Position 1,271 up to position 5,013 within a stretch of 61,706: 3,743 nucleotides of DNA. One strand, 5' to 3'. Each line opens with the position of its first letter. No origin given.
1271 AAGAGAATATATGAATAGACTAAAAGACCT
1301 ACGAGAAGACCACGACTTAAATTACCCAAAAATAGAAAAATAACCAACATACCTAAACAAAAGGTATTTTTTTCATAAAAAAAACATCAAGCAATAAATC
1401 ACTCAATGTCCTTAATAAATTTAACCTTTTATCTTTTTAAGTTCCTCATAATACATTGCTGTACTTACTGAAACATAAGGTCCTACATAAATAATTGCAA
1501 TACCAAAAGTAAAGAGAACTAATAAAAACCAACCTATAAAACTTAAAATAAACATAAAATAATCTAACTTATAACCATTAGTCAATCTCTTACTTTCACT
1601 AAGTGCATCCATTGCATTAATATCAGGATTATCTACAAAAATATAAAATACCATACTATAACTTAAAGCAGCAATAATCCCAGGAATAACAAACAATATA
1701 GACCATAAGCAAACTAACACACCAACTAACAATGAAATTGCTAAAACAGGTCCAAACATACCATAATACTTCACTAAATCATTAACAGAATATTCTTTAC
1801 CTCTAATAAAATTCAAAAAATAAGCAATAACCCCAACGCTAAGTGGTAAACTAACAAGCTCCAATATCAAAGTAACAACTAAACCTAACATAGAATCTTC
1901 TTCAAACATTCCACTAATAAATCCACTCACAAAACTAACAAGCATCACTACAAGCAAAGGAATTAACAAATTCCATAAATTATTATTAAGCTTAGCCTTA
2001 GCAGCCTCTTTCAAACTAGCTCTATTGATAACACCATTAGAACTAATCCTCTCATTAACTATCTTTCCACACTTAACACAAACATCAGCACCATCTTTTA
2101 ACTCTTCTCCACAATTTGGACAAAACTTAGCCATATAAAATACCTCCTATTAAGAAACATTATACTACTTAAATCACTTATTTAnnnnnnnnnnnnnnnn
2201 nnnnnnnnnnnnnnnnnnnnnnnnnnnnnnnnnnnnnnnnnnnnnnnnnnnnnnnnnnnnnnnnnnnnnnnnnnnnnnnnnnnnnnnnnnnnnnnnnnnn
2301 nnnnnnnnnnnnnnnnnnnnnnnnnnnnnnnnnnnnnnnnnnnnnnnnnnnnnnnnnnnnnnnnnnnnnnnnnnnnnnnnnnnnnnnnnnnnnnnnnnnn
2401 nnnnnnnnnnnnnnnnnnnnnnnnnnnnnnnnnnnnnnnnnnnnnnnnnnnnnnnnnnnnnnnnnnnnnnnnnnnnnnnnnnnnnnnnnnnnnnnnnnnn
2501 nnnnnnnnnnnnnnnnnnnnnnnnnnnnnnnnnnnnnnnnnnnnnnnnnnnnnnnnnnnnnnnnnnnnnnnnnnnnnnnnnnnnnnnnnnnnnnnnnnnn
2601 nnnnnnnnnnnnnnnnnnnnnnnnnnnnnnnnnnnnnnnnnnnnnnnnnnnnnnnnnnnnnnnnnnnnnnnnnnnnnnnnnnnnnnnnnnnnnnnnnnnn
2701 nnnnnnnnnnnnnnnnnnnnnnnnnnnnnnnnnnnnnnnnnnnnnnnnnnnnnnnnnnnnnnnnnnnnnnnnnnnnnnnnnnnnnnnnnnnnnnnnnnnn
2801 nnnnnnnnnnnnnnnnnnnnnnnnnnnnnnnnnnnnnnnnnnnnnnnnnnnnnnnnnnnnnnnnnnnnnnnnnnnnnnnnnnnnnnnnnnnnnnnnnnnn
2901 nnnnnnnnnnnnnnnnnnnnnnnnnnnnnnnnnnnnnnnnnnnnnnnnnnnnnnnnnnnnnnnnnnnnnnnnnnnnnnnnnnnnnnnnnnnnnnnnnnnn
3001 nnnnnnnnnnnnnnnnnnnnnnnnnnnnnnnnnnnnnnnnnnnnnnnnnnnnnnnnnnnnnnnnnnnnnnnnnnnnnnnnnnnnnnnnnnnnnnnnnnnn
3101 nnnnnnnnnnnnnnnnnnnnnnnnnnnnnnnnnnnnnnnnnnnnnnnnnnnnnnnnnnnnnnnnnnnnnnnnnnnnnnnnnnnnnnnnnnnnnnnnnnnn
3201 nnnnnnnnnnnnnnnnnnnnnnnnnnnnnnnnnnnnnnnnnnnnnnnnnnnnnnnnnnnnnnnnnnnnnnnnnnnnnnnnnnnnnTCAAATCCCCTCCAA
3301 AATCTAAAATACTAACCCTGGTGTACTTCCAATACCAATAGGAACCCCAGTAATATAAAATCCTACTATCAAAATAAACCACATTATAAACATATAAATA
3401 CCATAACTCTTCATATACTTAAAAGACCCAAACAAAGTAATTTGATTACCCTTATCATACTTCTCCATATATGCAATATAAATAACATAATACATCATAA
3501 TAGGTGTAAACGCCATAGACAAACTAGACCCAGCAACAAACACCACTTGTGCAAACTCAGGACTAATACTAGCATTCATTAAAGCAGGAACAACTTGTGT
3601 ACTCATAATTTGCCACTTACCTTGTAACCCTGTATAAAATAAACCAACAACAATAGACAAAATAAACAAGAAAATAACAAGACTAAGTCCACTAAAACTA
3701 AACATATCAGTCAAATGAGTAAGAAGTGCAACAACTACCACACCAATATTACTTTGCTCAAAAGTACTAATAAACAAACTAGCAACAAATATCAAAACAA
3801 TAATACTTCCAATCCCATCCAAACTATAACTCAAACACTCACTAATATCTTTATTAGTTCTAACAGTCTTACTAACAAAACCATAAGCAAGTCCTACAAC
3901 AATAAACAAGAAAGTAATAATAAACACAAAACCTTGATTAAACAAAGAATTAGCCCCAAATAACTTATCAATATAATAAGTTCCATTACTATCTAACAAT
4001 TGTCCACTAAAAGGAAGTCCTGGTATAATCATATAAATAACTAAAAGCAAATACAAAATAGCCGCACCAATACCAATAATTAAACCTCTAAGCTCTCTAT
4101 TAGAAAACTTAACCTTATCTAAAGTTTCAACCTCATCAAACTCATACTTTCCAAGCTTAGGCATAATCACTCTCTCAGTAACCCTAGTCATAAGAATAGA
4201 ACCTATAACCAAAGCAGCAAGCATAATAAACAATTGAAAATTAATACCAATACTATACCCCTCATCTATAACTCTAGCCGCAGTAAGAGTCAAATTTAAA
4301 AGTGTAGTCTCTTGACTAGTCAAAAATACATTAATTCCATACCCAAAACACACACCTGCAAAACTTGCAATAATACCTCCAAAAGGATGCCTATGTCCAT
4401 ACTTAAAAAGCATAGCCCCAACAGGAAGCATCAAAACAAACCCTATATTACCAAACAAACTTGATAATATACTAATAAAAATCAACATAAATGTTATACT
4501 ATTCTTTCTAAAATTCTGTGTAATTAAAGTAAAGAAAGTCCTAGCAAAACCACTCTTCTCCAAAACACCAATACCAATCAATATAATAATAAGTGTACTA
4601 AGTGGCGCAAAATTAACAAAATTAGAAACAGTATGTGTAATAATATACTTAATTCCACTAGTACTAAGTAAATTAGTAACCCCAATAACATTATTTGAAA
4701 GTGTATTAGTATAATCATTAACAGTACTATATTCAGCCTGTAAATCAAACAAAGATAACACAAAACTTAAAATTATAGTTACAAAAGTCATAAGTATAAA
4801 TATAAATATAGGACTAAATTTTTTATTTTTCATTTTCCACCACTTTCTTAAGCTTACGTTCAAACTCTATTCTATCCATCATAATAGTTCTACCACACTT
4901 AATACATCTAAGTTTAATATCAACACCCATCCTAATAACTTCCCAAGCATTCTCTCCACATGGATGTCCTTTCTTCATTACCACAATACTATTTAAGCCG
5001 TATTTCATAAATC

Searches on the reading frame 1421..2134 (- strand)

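Call 39: search_protein_families(library=pfam, proteins=[window:1421-2134:-], max_evalue=0.001)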
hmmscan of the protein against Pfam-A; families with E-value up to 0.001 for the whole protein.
window:1421-2134:- (237 aa): 4 families
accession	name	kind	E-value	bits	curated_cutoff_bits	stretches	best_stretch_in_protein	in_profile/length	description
PF06161.16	DUF975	-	2.5e-32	113.1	34.8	2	146-234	153-241/243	Protein of unknown function (DUF975)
PF13240.11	Zn_Ribbon_1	-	1.6e-07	31.4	25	1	4-24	1-21/23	zinc-ribbon domain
PF12773.13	DZR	-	4.4e-05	24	27.3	1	2-27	12-35/45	Double zinc ribbon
PF13248.11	Zn_ribbon_3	-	0.00026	20.8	27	1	5-24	5-24/26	zinc-ribbon domain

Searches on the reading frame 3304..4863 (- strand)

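Call 39: search_protein_families(library=pfam, proteins=[window:3304-4863:-], max_evalue=0.001)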
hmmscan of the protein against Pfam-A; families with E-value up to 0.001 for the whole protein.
window:3304-4863:- (519 aa): 1 family
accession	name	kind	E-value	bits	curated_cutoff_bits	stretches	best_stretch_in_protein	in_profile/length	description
PF03806.19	ABG_transport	-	3.8e-94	316.2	27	1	13-514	11-499/502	AbgT putative transporter family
